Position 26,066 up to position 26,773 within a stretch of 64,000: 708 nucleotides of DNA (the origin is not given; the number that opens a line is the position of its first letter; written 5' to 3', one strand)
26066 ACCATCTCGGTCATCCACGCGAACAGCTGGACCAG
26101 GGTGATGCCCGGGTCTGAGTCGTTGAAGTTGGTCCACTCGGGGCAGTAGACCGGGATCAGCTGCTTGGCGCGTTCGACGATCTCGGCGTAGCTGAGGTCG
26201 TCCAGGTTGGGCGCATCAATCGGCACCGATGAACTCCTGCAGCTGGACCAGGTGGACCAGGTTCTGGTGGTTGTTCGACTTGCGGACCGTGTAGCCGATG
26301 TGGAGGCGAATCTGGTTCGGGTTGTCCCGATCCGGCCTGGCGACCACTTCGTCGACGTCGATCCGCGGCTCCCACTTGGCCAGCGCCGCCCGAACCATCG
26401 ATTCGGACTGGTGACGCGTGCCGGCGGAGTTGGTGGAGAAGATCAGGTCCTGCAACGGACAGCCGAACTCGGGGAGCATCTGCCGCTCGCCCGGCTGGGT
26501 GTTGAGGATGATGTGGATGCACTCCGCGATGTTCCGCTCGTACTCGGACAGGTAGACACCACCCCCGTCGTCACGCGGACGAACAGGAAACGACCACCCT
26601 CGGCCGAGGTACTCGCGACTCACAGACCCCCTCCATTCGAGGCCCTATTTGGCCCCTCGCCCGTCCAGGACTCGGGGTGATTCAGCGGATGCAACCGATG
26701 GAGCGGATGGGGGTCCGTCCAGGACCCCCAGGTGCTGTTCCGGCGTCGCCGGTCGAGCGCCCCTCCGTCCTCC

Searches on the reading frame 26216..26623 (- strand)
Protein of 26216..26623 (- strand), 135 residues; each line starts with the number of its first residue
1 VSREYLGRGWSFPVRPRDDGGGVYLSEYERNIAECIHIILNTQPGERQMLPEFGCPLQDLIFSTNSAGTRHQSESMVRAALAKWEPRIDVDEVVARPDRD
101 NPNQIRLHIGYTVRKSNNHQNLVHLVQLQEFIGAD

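Call 12: search_protein_families(library=pfam, proteins=[window:26216-26623:-], max_evalue=0.01)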
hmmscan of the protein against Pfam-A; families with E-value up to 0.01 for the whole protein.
window:26216-26623:- (135 aa): 1 family
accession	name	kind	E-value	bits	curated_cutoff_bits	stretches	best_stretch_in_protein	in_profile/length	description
PF04965.19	GPW_gp25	-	1.3e-27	95.8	27.2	1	27-117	2-95/96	Baseplate wedge protein gp25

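Call 42: search_protein_families(library=padloc, proteins=[window:26216-26623:-], max_evalue=0.01)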
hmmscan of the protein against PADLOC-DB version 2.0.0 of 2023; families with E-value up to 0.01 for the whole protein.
window:26216-26623:- (135 aa): 0 families

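Call 56: search_protein_families(library=phrogs, proteins=[window:26216-26623:-], max_evalue=0.01)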
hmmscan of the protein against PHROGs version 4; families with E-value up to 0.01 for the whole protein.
window:26216-26623:- (135 aa): 4 families
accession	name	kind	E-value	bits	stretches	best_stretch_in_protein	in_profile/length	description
phrog_43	-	tail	2.6e-18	66.9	1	30-120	20-110/126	baseplate wedge subunit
phrog_261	-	tail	3.1e-17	64.3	1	29-118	44-132/312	baseplate wedge subunit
phrog_5026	-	tail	1.9e-05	25.5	1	11-112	7-101/110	baseplate protein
phrog_37990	-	tail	0.0062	17.4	1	50-101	1-52/80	baseplate wedge subunit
